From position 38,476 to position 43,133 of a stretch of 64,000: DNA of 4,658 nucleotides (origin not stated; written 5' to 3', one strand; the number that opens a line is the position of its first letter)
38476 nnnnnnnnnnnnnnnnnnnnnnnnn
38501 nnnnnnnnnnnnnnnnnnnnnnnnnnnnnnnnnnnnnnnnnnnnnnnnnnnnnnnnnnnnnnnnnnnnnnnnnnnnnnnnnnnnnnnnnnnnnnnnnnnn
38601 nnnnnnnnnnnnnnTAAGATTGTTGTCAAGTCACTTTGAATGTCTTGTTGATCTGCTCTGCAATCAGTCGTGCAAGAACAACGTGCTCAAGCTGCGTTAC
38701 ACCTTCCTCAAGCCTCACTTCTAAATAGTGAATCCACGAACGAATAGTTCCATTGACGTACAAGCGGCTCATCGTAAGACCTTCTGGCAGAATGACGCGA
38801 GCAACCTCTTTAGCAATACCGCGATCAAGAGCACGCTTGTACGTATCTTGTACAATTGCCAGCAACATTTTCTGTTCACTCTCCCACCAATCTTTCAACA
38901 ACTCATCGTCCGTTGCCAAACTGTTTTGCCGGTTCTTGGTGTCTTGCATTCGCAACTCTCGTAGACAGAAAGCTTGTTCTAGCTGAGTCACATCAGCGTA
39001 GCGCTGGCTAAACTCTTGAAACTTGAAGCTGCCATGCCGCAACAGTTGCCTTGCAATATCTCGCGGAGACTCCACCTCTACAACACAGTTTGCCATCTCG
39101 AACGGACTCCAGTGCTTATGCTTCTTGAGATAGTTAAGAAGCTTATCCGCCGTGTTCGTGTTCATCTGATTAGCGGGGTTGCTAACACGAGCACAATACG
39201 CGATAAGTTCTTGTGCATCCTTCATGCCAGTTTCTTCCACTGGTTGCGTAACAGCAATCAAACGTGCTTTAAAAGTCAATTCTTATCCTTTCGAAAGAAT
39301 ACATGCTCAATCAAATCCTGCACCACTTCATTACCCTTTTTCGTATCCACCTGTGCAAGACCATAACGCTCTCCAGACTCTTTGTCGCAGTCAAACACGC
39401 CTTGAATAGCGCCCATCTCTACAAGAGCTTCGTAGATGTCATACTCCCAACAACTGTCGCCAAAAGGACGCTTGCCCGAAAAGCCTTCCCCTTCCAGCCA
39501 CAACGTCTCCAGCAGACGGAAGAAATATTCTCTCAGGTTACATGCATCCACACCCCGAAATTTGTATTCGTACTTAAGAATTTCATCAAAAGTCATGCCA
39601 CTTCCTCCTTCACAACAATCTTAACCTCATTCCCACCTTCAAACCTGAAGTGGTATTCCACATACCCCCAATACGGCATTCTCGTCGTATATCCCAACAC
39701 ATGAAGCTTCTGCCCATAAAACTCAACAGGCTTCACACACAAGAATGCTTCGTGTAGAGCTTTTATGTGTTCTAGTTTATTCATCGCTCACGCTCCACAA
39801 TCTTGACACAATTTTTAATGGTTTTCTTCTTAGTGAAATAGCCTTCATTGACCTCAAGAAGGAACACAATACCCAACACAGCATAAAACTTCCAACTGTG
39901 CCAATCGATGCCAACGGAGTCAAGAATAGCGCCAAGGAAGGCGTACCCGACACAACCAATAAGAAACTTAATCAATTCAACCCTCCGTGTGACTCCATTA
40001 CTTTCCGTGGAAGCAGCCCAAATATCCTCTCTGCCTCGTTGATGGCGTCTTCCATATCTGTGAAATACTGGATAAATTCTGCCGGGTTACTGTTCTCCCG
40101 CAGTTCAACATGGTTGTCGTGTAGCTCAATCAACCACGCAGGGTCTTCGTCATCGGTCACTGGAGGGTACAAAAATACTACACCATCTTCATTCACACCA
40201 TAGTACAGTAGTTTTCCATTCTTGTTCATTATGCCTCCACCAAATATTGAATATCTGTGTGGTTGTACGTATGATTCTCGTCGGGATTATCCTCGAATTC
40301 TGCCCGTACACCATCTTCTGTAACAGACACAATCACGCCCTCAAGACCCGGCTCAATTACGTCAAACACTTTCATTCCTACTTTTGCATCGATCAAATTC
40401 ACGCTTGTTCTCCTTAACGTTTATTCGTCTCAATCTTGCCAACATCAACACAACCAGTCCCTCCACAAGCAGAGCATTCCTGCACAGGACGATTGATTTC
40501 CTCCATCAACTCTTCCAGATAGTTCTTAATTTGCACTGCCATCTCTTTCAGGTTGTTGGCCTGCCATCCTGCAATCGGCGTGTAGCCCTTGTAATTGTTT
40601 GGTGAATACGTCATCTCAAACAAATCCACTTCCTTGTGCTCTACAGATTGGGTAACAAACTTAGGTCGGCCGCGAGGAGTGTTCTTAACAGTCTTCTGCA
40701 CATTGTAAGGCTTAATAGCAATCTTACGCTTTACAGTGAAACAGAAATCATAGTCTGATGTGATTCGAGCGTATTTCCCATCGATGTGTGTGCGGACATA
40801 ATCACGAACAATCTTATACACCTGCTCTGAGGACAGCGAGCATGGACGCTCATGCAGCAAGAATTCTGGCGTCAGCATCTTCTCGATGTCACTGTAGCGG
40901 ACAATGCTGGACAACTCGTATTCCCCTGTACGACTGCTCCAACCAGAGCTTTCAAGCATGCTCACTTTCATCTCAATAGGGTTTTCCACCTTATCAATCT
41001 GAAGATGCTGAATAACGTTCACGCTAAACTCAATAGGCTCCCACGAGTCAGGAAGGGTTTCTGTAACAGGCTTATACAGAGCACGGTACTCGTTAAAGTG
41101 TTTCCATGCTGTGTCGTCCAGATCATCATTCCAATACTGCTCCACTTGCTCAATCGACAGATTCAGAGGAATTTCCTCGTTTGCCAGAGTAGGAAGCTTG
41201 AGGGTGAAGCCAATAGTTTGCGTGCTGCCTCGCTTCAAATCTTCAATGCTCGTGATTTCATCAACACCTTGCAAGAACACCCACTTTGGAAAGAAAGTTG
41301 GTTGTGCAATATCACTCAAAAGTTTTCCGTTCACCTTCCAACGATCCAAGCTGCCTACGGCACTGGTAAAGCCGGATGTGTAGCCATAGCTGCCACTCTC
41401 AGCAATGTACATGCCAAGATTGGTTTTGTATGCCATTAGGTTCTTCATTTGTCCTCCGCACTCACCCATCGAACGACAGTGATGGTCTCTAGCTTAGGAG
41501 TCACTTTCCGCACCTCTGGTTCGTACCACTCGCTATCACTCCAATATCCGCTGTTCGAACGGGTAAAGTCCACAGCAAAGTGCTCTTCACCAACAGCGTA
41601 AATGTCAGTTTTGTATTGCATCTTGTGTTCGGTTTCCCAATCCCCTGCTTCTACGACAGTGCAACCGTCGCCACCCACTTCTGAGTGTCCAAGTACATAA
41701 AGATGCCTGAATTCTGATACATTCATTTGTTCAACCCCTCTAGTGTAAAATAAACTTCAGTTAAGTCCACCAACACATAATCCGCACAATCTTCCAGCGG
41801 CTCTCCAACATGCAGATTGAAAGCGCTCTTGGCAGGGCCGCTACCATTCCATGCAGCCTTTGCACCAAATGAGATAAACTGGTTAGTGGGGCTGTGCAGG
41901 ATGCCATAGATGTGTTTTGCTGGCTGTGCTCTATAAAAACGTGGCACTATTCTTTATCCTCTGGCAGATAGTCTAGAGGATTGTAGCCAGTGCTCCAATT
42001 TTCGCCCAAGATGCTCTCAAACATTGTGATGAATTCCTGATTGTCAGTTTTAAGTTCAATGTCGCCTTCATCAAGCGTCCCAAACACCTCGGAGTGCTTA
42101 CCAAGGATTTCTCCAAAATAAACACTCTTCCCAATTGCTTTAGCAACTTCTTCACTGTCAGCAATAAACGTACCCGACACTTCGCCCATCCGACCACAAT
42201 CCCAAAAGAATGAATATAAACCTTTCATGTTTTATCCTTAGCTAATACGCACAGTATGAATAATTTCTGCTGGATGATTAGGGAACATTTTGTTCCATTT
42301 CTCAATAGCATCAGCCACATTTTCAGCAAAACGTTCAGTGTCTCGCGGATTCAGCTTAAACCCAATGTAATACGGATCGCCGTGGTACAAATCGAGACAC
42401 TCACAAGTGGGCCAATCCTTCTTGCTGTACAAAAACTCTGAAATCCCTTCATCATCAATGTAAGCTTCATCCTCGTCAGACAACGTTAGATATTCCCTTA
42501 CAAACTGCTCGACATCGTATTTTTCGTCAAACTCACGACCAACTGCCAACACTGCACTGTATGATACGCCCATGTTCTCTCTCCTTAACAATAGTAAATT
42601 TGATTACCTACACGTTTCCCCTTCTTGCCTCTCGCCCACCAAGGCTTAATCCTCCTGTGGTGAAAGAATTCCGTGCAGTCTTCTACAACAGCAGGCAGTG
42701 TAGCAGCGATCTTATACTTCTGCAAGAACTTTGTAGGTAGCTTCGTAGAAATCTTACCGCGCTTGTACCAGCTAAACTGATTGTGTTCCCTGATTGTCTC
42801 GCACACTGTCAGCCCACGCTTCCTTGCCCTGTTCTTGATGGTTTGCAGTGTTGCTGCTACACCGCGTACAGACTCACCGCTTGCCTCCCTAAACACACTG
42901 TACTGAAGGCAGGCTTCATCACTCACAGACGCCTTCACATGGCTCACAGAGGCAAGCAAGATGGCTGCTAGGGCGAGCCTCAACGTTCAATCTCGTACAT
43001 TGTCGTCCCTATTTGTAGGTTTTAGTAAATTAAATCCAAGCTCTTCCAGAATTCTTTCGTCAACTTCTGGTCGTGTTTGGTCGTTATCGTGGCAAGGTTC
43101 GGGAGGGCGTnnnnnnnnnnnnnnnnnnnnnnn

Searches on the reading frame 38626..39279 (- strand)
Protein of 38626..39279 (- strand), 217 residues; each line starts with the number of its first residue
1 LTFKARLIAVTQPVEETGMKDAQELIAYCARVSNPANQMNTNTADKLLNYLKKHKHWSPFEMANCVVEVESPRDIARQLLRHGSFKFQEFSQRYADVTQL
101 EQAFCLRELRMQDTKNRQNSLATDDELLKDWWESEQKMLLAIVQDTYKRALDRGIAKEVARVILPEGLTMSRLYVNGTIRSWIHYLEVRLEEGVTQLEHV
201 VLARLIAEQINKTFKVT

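Call 3: search_protein_families(library=pfam, proteins=[window:38626-39279:-], max_evalue=0.01)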
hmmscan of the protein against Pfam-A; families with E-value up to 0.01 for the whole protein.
window:38626-39279:- (217 aa): 1 family
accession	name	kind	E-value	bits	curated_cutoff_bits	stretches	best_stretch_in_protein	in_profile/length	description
PF02511.20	Thy1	-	1e-35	123.7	24.8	1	19-213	6-188/191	Thymidylate synthase complementing protein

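Call 5: search_protein_families(library=phrogs, proteins=[window:38626-39279:-], max_evalue=0.01)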
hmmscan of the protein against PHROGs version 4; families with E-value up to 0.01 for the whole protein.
window:38626-39279:- (217 aa): 5 families
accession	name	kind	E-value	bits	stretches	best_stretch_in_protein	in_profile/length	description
phrog_85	-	DNA, RNA and nucleotide metabolism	1.1e-59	203.8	1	1-216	369-578/866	thymidylate synthase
phrog_10644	-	DNA, RNA and nucleotide metabolism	6.5e-37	128.1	1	66-208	2-141/160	thymidylate synthase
phrog_22708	-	DNA, RNA and nucleotide metabolism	4.4e-12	46.9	1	16-101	34-130/242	thymidylate synthase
phrog_26005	-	unknown function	0.0011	19.5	1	17-108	16-102/310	-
phrog_28804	-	DNA, RNA and nucleotide metabolism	0.0045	18.3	0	146-216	13-80/91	thymidylate synthase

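Call 16: search_protein_families(library=ncbifam, proteins=[window:38626-39279:-], max_evalue=1)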
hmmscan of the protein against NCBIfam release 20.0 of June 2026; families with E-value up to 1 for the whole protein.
window:38626-39279:- (217 aa): 1 family
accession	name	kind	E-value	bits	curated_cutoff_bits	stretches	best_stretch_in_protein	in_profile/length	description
TIGR02170.1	thyX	equivalog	2.6e-38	131.7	87.9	1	7-216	4-206/211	FAD-dependent thymidylate synthase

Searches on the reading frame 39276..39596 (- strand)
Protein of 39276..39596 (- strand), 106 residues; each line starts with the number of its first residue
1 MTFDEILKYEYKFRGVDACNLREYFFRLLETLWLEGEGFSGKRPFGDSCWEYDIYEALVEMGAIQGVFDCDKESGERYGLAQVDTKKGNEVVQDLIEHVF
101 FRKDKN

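Call 27: search_protein_families(library=phrogs, proteins=[window:39276-39596:-], max_evalue=0.00001)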
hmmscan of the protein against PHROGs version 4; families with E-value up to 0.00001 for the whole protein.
window:39276-39596:- (106 aa): 1 family
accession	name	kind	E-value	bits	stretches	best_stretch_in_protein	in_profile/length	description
phrog_15618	-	unknown function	4.9e-19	69.5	1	18-98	38-116/120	-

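Call 64: search_protein_families(library=pfam, proteins=[window:39276-39596:-], max_evalue=0.001)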
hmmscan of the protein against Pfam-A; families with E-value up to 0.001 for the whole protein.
window:39276-39596:- (106 aa): 0 families

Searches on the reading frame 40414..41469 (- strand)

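Call 27: search_protein_families(library=phrogs, proteins=[window:40414-41469:-], max_evalue=0.00001)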
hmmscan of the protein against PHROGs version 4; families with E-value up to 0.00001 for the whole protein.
window:40414-41469:- (351 aa): 1 family
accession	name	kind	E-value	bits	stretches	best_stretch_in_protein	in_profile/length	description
phrog_20113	-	unknown function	8.3e-68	230.1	1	54-341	44-329/333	-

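Call 64: search_protein_families(library=pfam, proteins=[window:40414-41469:-], max_evalue=0.001)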
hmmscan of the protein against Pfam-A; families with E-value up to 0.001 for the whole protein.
window:40414-41469:- (351 aa): 1 family
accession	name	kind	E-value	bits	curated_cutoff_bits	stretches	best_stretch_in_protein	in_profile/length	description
PF25705.1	Gad1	-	8.8e-63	213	27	1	11-341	3-291/293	Gabija anti-defense 1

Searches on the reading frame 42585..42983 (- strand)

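Call 27: search_protein_families(library=phrogs, proteins=[window:42585-42983:-], max_evalue=0.00001)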
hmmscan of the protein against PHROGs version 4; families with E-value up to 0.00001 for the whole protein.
window:42585-42983:- (132 aa): 1 family
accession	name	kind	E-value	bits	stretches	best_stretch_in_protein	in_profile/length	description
phrog_938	-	lysis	9.4e-13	47.1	1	13-131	43-170/2185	endolysin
